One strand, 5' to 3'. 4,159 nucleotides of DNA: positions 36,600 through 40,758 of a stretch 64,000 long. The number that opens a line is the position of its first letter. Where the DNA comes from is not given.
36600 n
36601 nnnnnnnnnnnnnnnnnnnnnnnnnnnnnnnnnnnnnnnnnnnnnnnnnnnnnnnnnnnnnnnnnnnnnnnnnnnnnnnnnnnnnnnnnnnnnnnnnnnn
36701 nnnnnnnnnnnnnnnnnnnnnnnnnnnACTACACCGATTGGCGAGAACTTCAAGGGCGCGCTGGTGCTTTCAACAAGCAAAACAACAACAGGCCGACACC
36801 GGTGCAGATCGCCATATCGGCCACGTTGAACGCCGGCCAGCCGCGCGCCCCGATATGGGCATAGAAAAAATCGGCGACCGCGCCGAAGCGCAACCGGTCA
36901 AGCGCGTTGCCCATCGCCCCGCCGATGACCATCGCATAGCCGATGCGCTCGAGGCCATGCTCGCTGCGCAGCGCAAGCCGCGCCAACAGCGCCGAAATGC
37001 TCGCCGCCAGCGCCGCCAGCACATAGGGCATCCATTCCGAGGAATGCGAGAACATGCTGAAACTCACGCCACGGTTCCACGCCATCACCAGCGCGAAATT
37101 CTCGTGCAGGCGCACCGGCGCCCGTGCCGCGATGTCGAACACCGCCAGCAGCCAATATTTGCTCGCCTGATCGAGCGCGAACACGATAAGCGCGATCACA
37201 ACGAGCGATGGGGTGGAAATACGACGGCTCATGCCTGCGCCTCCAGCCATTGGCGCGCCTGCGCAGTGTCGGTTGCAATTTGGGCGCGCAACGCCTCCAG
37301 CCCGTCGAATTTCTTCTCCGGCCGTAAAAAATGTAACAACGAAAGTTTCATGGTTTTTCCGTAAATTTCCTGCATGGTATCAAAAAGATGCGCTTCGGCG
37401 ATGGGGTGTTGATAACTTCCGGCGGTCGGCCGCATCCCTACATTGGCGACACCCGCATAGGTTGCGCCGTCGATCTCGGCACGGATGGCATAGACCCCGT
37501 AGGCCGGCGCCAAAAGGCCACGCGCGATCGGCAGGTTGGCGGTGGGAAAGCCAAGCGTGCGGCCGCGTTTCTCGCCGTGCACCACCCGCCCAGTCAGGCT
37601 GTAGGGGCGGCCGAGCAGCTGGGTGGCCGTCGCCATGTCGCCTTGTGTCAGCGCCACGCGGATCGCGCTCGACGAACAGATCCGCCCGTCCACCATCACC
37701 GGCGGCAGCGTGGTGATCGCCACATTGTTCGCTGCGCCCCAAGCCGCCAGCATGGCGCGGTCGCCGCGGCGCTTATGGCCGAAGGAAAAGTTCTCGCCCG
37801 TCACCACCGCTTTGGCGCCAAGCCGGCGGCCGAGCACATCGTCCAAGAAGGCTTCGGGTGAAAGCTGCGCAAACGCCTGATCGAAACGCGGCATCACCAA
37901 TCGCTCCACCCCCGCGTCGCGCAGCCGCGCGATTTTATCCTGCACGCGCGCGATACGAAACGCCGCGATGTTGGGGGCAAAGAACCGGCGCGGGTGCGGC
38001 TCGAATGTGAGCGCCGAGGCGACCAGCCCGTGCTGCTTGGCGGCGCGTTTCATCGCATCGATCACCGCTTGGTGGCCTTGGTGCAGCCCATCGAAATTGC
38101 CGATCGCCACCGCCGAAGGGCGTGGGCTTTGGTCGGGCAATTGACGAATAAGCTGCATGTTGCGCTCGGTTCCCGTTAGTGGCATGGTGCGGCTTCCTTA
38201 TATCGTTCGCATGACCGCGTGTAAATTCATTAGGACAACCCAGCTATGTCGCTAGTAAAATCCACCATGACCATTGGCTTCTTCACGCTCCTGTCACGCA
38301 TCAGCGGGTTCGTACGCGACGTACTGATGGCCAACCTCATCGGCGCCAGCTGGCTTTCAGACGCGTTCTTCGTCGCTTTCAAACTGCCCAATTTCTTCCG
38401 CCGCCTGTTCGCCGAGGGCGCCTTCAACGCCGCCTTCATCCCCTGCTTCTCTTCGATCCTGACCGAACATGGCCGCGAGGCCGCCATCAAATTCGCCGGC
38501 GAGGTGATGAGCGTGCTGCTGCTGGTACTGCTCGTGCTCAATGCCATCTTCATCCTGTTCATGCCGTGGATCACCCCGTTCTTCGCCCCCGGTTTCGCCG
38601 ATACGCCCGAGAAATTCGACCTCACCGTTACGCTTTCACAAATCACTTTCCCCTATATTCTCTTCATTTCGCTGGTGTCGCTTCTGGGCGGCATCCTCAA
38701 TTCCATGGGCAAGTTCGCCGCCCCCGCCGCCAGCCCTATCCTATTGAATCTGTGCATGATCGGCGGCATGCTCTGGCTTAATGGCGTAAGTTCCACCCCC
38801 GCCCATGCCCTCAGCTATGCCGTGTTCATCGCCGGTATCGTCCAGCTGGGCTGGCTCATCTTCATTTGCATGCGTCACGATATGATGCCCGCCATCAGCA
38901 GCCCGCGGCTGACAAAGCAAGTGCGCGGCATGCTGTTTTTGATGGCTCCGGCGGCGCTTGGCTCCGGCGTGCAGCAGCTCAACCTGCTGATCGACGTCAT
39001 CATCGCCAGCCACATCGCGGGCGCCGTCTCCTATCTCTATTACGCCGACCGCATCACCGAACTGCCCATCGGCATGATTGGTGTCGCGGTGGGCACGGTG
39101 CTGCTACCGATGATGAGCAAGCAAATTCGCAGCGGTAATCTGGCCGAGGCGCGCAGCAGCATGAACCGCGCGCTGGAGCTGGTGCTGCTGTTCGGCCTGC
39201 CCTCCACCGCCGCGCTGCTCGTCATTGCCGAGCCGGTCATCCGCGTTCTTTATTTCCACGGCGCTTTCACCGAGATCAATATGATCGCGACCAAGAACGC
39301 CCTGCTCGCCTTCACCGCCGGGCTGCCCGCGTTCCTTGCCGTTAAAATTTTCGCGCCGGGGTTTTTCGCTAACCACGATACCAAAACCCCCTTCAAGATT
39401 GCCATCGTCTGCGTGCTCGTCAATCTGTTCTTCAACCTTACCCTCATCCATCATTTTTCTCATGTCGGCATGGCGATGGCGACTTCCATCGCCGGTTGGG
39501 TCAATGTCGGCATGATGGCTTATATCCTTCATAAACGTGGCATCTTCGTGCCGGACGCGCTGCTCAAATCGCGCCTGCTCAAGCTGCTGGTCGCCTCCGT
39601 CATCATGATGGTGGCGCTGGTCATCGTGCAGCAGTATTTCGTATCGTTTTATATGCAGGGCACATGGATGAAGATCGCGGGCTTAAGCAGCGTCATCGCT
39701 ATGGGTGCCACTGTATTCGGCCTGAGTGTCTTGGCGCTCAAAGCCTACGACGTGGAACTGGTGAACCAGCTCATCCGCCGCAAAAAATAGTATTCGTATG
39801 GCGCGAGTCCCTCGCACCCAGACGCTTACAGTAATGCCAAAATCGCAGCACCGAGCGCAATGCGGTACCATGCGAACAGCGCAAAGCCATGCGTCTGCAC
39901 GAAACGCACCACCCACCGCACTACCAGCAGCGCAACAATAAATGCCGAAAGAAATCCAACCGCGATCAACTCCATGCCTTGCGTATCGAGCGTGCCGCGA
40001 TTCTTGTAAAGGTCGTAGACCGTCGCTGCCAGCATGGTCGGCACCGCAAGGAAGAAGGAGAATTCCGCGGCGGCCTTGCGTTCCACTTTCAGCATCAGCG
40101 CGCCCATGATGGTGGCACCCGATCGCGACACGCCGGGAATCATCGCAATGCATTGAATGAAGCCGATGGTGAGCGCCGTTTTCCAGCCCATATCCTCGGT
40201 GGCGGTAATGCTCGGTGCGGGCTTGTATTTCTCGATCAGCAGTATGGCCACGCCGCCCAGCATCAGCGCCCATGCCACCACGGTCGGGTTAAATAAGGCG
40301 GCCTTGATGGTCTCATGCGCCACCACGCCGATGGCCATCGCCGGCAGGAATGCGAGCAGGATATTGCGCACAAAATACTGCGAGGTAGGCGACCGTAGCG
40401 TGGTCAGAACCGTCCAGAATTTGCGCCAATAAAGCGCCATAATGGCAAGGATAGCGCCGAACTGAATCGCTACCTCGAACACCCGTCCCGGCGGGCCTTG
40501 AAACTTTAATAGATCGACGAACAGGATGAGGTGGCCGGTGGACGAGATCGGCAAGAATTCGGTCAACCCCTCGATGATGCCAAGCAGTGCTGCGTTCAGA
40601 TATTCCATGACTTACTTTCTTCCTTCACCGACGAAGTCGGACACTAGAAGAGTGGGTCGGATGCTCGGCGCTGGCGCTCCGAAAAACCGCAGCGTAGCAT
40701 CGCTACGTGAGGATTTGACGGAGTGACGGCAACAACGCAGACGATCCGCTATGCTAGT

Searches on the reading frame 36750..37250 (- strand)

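Call 84: search_protein_families(library=pfam, max_evalue=0.00001, proteins=[window:36750-37250:-])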
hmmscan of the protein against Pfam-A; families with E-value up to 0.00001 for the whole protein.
window:36750-37250:- (166 aa): 1 family
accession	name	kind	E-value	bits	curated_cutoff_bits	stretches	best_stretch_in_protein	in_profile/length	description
PF01252.23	Peptidase_A8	-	7.5e-35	120.6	25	1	19-160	1-141/142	Signal peptidase (SPase) II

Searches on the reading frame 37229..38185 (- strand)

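Call 84: search_protein_families(library=pfam, max_evalue=0.00001, proteins=[window:37229-38185:-])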
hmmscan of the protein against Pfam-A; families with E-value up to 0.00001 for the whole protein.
window:37229-38185:- (318 aa): 2 families
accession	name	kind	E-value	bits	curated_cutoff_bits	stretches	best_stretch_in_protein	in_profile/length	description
PF06574.18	FAD_syn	-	2.9e-46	157.6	27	1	20-173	4-157/158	FAD synthetase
PF01687.23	Flavokinase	-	4.2e-44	150.2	19.6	1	191-314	1-124/124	Riboflavin kinase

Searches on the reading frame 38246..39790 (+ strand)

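Call 84: search_protein_families(library=pfam, max_evalue=0.00001, proteins=[window:38246-39790:+])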
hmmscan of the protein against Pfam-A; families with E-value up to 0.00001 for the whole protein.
window:38246-39790:+ (514 aa): 2 families
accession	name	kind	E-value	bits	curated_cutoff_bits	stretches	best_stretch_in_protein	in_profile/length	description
PF03023.19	MurJ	-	2.9e-120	402.4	27.4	1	28-470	1-441/451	Lipid II flippase MurJ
PF01554.23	MatE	-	3.1e-09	37.2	24.9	1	235-398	1-160/161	MatE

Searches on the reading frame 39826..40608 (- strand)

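Call 84: search_protein_families(library=pfam, max_evalue=0.00001, proteins=[window:39826-40608:-])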
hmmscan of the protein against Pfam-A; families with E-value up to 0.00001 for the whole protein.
window:39826-40608:- (260 aa): 1 family
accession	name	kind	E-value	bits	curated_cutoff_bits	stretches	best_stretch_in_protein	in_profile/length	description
PF02673.24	BacA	-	5.3e-83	279.1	33.4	1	6-254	1-256/257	Bacitracin resistance protein BacA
